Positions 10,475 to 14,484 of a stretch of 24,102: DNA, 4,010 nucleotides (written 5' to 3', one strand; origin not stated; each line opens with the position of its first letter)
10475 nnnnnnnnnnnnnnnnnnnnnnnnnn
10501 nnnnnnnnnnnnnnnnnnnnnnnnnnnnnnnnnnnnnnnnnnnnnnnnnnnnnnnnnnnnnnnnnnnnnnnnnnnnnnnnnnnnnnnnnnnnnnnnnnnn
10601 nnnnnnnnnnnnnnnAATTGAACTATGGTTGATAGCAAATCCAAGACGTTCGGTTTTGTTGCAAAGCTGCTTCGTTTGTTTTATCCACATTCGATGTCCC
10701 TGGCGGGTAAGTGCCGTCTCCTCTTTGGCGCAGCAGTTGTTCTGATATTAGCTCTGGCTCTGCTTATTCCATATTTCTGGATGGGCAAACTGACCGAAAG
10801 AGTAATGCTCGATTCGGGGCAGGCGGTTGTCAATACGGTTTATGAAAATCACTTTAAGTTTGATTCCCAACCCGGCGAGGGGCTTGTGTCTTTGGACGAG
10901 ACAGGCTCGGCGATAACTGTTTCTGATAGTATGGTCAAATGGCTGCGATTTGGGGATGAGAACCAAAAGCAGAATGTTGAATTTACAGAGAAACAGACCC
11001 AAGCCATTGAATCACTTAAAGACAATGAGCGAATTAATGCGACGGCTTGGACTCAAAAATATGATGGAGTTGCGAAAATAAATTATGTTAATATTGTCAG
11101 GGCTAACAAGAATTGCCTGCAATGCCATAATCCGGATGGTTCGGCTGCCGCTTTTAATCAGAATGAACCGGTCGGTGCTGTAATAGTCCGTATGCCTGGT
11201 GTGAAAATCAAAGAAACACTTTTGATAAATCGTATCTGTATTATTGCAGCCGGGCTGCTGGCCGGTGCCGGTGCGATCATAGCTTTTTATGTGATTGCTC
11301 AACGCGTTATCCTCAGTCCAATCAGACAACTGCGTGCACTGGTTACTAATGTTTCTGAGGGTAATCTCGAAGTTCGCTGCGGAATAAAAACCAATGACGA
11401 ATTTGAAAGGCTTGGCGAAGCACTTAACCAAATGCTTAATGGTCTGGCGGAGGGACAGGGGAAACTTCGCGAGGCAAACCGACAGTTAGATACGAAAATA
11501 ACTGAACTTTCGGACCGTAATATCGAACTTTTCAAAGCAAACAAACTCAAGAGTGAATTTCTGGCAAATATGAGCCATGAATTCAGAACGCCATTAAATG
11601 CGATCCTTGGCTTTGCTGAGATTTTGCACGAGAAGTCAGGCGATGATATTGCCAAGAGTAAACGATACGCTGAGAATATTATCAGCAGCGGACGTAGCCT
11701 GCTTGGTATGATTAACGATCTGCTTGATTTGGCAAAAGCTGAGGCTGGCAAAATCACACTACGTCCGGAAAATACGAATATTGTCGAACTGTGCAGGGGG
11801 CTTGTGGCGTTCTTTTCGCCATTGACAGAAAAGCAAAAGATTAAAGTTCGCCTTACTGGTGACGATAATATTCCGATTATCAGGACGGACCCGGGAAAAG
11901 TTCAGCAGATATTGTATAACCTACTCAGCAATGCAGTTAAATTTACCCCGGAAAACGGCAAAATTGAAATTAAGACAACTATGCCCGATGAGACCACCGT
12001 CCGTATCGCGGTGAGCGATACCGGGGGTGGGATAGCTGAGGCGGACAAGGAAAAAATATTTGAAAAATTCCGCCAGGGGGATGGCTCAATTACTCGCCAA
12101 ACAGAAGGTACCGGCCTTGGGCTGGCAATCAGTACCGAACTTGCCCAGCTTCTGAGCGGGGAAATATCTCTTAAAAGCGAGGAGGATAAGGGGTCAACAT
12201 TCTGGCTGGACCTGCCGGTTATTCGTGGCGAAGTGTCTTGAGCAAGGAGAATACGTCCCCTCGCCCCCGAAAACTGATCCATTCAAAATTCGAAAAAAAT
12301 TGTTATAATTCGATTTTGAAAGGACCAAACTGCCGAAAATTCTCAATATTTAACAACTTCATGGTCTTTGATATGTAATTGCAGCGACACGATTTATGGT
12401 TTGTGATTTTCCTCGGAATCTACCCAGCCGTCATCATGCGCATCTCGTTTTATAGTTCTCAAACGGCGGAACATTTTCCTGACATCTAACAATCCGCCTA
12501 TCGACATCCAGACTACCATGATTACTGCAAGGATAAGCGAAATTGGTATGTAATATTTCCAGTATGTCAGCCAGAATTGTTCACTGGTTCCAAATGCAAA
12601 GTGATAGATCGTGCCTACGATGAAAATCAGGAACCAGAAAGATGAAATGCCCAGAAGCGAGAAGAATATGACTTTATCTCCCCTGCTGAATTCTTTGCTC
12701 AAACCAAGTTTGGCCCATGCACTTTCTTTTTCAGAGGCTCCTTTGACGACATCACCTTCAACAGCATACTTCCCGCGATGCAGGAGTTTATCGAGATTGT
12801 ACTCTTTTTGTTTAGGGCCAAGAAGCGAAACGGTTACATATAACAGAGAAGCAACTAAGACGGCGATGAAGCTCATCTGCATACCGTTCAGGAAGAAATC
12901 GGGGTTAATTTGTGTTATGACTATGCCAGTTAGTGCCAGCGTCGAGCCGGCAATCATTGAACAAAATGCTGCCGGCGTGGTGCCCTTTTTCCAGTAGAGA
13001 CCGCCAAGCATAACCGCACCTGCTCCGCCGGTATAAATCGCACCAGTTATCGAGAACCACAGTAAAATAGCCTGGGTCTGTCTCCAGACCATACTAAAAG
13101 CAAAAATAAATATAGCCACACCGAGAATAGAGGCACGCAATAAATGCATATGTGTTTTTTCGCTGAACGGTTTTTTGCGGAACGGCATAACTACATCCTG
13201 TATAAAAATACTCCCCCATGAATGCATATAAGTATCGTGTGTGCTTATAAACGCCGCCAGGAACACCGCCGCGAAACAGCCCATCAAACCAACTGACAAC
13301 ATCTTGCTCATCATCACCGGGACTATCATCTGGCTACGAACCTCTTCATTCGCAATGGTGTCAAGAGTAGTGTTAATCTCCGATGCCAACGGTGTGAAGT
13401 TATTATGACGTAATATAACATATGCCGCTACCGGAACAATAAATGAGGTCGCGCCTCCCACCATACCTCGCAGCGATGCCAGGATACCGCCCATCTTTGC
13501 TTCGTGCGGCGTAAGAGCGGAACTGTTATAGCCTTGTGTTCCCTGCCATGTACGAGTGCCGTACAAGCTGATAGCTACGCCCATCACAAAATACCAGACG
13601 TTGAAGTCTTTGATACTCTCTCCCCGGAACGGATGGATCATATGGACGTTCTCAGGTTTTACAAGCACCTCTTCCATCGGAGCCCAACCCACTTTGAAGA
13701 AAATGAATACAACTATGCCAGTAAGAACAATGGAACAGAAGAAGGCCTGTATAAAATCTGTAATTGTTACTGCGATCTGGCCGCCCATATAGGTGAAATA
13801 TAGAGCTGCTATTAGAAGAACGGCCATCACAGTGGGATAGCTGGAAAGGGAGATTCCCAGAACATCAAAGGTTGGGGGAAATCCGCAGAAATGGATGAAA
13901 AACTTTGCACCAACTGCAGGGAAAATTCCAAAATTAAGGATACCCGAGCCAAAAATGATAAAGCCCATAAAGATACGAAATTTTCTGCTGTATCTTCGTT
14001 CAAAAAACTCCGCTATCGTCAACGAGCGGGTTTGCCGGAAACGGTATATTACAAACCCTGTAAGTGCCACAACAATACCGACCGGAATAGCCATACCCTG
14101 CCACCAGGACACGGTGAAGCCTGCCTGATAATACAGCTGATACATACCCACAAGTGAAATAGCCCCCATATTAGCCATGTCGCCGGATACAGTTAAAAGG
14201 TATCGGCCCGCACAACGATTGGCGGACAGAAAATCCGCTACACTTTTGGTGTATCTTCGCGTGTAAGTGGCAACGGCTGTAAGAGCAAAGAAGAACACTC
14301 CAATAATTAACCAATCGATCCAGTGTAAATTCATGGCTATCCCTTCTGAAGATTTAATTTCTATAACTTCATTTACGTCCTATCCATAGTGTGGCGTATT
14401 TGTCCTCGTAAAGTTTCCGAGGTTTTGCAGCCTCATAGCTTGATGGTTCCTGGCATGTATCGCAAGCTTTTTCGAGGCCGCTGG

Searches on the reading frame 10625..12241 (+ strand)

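Call 65: search_protein_families(library=pfam, proteins=[window:10625-12241:+], max_evalue=0.0001)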
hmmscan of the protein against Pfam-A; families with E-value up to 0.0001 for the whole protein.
window:10625-12241:+ (538 aa): 3 families
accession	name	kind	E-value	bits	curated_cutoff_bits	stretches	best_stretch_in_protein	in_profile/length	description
PF02518.31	HATPase_c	-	9.4e-30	103.7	26.4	1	422-532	2-109/111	Histidine kinase-, DNA gyrase B-, and HSP90-like ATPase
PF00512.31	HisKA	-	1.7e-21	76.4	26.9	1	309-375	2-66/66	His Kinase A (phospho-acceptor) domain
PF00672.30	HAMP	-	1.9e-10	41.3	25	1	227-274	4-51/53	HAMP domain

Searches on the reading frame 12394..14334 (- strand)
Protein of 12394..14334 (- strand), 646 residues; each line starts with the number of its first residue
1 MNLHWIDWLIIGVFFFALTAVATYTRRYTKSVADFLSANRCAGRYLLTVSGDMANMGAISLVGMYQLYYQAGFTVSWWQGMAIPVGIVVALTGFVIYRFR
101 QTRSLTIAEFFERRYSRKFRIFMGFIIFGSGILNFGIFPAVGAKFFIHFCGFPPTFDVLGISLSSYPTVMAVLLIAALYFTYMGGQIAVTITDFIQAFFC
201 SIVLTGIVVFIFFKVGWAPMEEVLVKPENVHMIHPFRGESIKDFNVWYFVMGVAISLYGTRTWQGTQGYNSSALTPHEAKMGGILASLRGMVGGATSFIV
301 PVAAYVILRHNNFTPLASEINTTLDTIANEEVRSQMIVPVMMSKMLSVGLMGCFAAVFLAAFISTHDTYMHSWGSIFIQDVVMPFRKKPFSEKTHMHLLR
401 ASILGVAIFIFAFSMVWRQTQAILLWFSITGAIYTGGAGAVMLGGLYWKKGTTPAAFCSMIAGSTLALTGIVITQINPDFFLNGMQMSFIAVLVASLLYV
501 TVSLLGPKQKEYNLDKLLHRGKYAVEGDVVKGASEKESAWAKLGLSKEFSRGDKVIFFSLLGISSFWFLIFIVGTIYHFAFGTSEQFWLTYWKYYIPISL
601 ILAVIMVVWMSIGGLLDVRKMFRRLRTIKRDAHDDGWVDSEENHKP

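Call 65: search_protein_families(library=pfam, proteins=[window:12394-14334:-], max_evalue=0.0001)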
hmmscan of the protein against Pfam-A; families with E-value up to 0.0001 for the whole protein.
window:12394-14334:- (646 aa): 1 family
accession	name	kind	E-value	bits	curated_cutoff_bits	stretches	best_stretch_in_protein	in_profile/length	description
PF00474.23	SSF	-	8.4e-21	74.7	22.8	1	38-463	4-406/406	Sodium:solute symporter family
